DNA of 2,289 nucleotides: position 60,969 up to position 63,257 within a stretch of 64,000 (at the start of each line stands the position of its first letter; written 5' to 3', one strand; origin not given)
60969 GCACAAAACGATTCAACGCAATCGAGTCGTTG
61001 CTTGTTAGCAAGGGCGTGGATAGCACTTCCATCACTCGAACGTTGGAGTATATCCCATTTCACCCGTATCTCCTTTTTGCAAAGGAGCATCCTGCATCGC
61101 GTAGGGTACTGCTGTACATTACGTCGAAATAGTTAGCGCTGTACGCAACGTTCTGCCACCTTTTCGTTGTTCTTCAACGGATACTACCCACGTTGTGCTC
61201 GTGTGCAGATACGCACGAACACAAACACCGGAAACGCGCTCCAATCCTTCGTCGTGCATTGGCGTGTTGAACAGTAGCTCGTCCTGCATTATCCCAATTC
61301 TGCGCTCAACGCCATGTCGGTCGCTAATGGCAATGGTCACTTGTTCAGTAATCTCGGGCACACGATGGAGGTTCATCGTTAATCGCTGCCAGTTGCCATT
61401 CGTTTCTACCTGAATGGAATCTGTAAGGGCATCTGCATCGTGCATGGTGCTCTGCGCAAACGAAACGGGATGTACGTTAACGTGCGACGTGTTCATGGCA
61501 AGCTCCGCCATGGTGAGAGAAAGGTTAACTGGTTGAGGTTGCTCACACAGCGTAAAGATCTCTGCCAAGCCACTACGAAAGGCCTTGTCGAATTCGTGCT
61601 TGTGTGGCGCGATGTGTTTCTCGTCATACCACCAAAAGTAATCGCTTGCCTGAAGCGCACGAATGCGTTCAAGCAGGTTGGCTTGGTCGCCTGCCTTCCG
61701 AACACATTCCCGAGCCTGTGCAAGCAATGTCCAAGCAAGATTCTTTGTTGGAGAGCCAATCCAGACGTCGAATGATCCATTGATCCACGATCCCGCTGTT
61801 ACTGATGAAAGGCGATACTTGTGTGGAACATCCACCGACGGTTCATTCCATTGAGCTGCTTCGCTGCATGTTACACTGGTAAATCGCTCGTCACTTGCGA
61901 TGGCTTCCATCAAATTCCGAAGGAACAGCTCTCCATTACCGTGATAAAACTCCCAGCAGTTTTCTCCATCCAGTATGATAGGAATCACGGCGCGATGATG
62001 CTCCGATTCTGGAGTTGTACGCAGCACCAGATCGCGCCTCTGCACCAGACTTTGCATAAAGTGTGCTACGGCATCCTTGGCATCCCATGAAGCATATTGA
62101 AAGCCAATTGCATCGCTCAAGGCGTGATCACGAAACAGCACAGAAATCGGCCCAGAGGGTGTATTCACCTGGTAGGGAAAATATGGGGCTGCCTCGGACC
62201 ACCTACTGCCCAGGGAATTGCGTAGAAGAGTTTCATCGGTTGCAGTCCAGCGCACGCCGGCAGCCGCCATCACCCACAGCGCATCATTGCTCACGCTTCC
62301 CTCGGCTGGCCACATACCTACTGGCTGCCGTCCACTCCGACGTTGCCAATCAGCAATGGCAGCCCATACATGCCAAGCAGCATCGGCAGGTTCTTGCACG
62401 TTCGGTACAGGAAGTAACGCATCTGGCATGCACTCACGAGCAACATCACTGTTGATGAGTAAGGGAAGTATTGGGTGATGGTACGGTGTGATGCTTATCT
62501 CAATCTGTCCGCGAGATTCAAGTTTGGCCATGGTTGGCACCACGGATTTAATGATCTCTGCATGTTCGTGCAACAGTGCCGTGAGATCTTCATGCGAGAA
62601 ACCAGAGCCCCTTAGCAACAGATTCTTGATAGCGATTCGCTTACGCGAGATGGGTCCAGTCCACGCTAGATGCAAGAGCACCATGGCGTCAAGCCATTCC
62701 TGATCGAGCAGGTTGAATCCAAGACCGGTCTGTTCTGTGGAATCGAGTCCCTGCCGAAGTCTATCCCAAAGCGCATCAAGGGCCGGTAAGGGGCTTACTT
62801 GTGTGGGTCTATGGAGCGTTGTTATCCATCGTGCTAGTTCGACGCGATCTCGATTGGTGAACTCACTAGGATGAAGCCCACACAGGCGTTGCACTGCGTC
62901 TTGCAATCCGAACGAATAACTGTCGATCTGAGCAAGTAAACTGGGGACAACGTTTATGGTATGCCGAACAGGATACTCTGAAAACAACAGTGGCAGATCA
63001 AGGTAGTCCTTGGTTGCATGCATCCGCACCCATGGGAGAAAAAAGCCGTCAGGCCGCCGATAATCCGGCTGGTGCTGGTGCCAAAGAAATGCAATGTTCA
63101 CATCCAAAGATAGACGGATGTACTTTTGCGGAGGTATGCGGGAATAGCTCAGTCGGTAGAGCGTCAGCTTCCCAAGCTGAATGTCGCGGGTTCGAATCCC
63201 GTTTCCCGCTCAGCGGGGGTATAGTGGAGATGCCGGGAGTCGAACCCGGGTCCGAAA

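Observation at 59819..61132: recX fused in frame to an exported OmpA-like protein, with a TGATG coupling motif at the junction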

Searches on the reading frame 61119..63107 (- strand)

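Call 34: search_protein_families(library=pfam, proteins=[window:61119-63107:-], max_evalue=0.0001)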
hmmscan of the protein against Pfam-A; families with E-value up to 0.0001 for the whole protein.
window:61119-63107:- (662 aa): 1 family
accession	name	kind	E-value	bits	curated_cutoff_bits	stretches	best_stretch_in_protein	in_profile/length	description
PF03065.20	Glyco_hydro_57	-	1.5e-49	169.3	21.2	1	6-423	1-284/291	Glycosyl hydrolase family 57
